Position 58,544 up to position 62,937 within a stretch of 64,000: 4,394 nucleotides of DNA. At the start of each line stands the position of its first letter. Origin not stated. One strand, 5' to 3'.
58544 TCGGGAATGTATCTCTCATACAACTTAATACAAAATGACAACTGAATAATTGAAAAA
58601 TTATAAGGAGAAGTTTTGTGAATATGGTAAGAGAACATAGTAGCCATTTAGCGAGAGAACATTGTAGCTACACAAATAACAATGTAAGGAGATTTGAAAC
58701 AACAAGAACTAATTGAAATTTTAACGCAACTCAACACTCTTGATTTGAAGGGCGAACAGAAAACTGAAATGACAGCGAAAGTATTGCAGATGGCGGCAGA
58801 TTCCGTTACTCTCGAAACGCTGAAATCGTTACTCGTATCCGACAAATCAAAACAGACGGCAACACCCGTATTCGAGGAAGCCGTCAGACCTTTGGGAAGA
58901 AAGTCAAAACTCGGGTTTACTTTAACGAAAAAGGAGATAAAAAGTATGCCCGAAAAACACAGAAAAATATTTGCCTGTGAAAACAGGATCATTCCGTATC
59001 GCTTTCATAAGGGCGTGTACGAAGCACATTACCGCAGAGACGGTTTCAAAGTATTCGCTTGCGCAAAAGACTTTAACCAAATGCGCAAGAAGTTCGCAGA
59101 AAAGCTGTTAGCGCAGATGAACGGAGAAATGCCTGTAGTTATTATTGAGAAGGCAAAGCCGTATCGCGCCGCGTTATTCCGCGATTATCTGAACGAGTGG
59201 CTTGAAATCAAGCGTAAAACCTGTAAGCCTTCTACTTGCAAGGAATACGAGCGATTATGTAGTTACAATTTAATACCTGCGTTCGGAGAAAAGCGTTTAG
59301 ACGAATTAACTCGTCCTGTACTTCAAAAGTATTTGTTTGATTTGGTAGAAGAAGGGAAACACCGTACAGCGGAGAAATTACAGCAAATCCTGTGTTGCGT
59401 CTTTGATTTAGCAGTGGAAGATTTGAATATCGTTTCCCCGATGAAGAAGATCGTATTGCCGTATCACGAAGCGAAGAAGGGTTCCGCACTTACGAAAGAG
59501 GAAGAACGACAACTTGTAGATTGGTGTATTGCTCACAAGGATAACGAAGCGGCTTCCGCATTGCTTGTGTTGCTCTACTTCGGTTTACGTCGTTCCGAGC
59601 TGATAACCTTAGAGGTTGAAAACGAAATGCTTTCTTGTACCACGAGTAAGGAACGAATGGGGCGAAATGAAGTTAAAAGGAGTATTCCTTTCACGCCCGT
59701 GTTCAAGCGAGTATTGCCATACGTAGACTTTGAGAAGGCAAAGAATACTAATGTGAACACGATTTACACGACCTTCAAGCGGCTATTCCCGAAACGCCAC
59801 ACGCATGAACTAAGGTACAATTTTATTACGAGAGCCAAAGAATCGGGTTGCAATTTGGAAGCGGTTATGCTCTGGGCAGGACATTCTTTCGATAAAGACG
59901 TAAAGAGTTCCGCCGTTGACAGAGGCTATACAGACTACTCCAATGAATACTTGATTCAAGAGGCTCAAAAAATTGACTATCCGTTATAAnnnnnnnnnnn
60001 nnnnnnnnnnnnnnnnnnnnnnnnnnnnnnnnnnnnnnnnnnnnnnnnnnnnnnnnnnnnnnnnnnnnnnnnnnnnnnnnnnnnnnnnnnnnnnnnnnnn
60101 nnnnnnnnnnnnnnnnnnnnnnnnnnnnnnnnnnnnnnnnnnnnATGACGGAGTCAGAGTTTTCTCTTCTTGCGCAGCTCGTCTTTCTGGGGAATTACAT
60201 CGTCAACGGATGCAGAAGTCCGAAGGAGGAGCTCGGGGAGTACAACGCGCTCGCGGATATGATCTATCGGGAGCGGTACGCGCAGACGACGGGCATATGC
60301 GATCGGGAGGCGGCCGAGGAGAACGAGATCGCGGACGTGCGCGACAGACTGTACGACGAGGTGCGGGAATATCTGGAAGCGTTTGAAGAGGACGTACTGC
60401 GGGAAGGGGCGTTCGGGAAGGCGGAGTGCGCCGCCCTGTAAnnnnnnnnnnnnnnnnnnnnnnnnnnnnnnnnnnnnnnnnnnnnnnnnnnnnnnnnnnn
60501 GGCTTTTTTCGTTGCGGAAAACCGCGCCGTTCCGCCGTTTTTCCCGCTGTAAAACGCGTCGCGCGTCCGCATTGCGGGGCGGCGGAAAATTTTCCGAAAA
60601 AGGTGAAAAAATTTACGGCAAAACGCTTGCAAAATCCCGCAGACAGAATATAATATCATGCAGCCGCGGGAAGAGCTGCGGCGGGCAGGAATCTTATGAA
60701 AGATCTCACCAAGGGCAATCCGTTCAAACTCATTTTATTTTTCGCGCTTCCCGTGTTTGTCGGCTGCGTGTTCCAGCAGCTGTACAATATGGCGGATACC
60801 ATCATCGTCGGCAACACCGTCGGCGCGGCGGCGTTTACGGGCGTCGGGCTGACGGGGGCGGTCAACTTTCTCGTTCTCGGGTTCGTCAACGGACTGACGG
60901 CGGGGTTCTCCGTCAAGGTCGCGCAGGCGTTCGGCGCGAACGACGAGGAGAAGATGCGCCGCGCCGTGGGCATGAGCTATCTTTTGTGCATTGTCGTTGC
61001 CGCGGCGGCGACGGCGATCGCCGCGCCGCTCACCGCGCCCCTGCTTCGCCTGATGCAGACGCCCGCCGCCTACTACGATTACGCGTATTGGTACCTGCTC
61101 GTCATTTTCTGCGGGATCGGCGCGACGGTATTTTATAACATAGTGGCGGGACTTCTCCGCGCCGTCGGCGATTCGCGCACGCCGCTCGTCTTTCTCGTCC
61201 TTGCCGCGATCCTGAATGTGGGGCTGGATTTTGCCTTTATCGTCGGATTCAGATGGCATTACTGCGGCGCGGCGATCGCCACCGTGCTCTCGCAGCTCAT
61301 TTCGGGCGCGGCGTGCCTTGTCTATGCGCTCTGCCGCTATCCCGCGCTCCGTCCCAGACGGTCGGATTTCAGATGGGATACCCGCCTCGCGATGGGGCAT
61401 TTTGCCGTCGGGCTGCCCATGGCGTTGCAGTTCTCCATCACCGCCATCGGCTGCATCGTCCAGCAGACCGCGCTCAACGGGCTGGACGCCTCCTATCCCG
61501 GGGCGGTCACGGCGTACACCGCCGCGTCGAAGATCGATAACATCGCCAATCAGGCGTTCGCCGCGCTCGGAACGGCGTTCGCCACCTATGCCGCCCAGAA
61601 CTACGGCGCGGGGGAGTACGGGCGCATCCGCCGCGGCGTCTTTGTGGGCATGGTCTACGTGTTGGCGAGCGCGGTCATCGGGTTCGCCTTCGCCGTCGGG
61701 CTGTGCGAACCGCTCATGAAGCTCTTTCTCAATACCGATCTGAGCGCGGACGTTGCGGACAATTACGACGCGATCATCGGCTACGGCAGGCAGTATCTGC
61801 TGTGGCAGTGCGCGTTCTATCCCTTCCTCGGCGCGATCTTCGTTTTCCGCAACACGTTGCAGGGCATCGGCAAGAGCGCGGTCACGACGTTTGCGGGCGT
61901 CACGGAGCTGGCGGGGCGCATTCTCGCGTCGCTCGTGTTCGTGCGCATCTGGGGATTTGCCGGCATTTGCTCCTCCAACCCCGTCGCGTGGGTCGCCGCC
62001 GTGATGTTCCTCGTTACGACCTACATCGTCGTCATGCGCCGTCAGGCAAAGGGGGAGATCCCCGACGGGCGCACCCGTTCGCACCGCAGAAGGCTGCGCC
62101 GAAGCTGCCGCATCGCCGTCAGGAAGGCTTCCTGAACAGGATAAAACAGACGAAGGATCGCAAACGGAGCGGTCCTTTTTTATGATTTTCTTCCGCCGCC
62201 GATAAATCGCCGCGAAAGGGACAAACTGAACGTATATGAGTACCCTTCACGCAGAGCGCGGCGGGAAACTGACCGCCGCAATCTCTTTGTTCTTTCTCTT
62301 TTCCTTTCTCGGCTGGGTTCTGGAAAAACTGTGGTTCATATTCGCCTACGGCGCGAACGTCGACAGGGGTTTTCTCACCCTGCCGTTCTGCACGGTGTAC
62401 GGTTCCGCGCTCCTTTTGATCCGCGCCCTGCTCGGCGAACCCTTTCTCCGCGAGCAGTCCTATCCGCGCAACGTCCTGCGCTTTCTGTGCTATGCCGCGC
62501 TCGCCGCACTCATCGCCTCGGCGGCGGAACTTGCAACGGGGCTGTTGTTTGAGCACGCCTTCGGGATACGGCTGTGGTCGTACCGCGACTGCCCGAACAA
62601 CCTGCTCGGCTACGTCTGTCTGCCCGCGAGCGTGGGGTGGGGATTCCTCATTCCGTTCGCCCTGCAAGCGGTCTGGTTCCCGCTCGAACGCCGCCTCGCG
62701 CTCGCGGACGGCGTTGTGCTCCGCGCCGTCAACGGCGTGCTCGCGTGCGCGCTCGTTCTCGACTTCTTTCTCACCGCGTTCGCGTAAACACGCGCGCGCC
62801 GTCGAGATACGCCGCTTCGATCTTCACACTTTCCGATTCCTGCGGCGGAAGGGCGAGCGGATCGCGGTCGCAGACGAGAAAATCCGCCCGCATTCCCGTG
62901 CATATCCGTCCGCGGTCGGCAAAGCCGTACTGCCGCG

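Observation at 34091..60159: About 26-kb integrative mobilizable element inserted inside a small protein-coding gene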

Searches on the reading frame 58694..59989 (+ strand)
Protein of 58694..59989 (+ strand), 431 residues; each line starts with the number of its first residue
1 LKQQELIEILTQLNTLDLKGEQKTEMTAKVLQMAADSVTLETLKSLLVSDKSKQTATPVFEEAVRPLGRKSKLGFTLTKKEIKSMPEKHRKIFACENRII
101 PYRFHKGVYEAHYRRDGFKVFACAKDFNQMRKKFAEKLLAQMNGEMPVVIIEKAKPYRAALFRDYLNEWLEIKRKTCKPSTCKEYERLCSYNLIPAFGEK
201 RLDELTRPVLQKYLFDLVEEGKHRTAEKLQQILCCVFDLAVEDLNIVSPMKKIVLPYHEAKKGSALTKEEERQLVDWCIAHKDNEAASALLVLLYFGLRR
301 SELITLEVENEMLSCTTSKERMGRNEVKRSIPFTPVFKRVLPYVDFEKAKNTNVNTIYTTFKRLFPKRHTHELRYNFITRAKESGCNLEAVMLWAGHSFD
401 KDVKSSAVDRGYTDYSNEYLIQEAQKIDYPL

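Call 8: search_protein_families(library=pfam, proteins=[window:58694-59989:+])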
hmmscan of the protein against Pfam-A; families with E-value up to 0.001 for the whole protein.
window:58694-59989:+ (431 aa): 3 families
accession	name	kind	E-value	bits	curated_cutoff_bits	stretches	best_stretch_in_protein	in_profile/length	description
PF14659.12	Phage_int_SAM_3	-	3.1e-12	46.9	22.6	1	162-214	2-54/58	Phage integrase, N-terminal SAM-like domain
PF22022.2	Phage_int_M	-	8.6e-10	39.2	27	1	162-242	1-81/96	Phage integrase central domain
PF00589.27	Phage_integrase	-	3.8e-07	30.5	27.1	1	266-399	3-158/172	Phage integrase family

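Call 15: find_related_loci(query=window:58694-59989:+, collection=genome_contigs, flank=10000)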
Query window:58694-59989:+ (431 aa) in genome_contigs; peptide patterns used: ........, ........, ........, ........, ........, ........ (x = any residue, [..] = any of these).
77 stretches matched a pattern; 43 encode a relative of the query (tblastn E <= 1e-3); 43 distinct loci.
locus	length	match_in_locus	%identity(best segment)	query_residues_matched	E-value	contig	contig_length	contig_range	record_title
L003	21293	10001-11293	96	1-431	0e+0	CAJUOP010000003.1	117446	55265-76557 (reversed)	MAG TPA_asm: uncultured Christensenellaceae bacterium isolate MGBC162943 genome assembly, contig: MGBC162943.3, whole ge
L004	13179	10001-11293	95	1-431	0e+0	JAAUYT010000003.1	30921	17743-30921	MAG: Clostridia bacterium isolate Mgla_MAG_43-bin_51 c_000000027509, whole genome shotgun sequence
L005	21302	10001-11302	75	1-431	0e+0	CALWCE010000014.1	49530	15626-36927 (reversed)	MAG: uncultured Clostridia bacterium isolate BRZ_DM__bin13 genome assembly, contig: BRZ_DM__NODE_1052_length_49530_cov_3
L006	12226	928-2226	74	1-431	0e+0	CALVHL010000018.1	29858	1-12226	MAG: uncultured Clostridia bacterium isolate BRZ_GG__bin81 genome assembly, contig: BRZ_GG__NODE_2113_length_29858_cov_1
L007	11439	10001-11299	74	1-431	0e+0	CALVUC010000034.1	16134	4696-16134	MAG: uncultured Clostridia bacterium isolate BRZ_EC__bin58 genome assembly, contig: BRZ_EC__NODE_4316_length_16134_cov_1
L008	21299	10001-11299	74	1-431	0e+0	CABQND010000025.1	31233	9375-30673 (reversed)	MAG TPA_asm: uncultured Clostridiales bacterium isolate MGYG-HGUT-00733 genome assembly, contig: GUT_GENOME026180_25, wh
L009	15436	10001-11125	76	12-383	0e+0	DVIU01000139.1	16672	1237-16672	MAG TPA_asm: Candidatus Scatousia excrementigallinarum isolate 6276 CHK98__C214634_L16672_ERR2241824, whole genome shotg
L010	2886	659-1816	72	1-383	0e+0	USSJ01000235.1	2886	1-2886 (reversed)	uncultured Clostridia bacterium isolate UMGS2031 genome assembly, contig: NODE_17741_length_2886_cov_2.292476, whole gen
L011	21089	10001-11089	75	73-431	0e+0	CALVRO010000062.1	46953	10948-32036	MAG: uncultured Clostridia bacterium isolate BRZ_BE__bin69 genome assembly, contig: BRZ_BE__NODE_586_length_46953_cov_9.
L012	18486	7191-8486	63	1-431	2e-176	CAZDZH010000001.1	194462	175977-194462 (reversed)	MAG TPA_asm: uncultured Clostridia bacterium isolate binchicken_co370_260 genome assembly, contig: NODE_72_length_194462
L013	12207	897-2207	58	1-429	2e-173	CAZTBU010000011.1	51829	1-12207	MAG TPA_asm: uncultured Clostridia bacterium isolate SRP314395_co1_227 genome assembly, contig: NODE_403_length_51829_co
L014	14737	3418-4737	60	1-431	1e-170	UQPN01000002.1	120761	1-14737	uncultured Clostridiales bacterium isolate UMGS509 genome assembly, contig: NODE_49_length_120761_cov_6.008914, whole ge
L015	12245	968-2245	58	1-431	1e-166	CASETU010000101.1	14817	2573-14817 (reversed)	uncultured Firmicutes bacterium isolate Batch4_idba_bin.1455 genome assembly, contig: Batch4_idba_bin.1455.fa_k87_140021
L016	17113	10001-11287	56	1-431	1e-164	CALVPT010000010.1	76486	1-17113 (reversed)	MAG: uncultured Clostridia bacterium isolate BRZ_BD__bin68 genome assembly, contig: BRZ_BD__NODE_305_length_76486_cov_29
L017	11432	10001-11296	62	1-431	1e-174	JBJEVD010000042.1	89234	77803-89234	MAG: Candidatus Coproplasma sp. isolate LOHA07_bin.016 NODE_54_length_89234_cov_13.192142, whole genome shotgun sequence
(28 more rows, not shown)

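Call 54: search_protein_families(library=ncbifam, proteins=[window:58694-59989:+], max_evalue=0.00001)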
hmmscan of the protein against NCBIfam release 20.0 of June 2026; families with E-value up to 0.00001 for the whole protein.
window:58694-59989:+ (431 aa): 4 families
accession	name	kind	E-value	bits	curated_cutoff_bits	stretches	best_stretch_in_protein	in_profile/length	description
NF040815.2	recomb_XerA_Arch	equivalog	1.7e-08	34.4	220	1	175-398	10-243/263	site-specific tyrosine recombinase/integron integrase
TIGR02224.1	recomb_XerC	equivalog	1.7e-07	30.9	335.15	1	169-376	6-217/295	tyrosine recombinase XerC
TIGR02225.1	recomb_XerD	equivalog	8.1e-07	28.6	329.6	1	178-374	14-213/290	site-specific tyrosine recombinase XerD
NF001399.0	PRK00283.1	subfamily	9.6e-06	25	279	0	172-374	18-221/300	tyrosine recombinase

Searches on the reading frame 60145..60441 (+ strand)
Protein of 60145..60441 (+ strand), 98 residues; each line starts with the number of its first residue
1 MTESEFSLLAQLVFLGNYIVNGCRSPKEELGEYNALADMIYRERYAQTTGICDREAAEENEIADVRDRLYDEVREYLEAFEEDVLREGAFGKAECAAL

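Call 23: find_encoding_contigs(protein=window:60145-60441:+, flank=3000, max_places=10)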
Protein window:60145-60441:+ (98 aa): 22 contigs read that carry it; 5 places shown.
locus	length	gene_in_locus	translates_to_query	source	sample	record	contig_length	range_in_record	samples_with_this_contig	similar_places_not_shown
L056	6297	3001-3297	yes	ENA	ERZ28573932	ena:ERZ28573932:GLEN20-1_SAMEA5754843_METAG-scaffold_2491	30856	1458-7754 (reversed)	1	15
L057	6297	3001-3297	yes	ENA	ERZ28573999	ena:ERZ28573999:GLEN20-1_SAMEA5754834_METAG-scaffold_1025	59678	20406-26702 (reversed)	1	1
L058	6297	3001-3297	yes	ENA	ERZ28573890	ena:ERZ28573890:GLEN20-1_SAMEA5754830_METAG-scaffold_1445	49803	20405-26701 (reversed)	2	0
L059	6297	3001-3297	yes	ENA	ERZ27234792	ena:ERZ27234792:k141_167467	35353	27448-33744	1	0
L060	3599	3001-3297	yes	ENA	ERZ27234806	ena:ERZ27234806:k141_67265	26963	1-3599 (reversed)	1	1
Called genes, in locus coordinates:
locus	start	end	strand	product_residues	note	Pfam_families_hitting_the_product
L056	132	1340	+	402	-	PF01076:Mob_Pre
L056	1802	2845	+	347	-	PF14659:Phage_int_SAM_3, PF22022:Phage_int_M, PF00589:Phage_integrase (weak)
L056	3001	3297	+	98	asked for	-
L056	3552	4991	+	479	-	PF01554:MatE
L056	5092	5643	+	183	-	PF06541:ABC_trans_CmpB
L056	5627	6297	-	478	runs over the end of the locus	PF07969:Amidohydro_3, PF01979:Amidohydro_1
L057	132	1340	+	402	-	PF01076:Mob_Pre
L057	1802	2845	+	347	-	PF14659:Phage_int_SAM_3, PF22022:Phage_int_M, PF00589:Phage_integrase (weak)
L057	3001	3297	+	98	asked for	-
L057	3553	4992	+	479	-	PF01554:MatE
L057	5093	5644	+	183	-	PF06541:ABC_trans_CmpB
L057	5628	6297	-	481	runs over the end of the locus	PF07969:Amidohydro_3, PF01979:Amidohydro_1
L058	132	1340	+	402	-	PF01076:Mob_Pre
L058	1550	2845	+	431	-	PF00589:Phage_integrase (faint), PF14659:Phage_int_SAM_3, PF22022:Phage_int_M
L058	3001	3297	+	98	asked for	-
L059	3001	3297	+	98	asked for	-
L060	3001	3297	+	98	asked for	-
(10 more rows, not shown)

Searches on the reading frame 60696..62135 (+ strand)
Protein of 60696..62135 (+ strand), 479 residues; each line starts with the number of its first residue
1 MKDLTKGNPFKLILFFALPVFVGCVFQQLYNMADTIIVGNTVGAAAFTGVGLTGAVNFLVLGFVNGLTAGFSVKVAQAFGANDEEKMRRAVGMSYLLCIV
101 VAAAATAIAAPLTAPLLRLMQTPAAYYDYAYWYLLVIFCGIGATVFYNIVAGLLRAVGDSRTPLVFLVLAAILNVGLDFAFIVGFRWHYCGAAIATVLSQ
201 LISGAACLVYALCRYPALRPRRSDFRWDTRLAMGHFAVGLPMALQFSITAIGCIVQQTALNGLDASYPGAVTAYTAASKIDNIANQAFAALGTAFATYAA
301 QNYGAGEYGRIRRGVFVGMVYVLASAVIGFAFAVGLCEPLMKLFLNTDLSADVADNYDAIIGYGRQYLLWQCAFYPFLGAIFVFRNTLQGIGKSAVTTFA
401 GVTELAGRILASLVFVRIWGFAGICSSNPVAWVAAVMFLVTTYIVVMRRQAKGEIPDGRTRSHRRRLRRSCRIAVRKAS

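Call 55: search_protein_families(library=pfam, proteins=[window:60696-62135:+], max_evalue=0.1)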
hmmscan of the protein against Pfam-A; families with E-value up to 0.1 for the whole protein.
window:60696-62135:+ (479 aa): 2 families
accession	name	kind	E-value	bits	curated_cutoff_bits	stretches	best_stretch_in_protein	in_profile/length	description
PF01554.23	MatE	-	7.8e-38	130.1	24.9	2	19-179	1-160/161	MatE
PF04831.18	POPDC1-3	-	0.073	13.6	28.1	1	381-447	5-71/140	POPDC1-3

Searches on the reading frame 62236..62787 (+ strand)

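Call 55: search_protein_families(library=pfam, proteins=[window:62236-62787:+], max_evalue=0.1)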
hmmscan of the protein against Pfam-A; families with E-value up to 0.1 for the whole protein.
window:62236-62787:+ (183 aa): 1 family
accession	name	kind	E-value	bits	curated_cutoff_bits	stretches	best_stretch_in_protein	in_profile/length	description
PF06541.16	ABC_trans_CmpB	-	3.2e-32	112.2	25.9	1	18-180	2-150/151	Putative ABC-transporter type IV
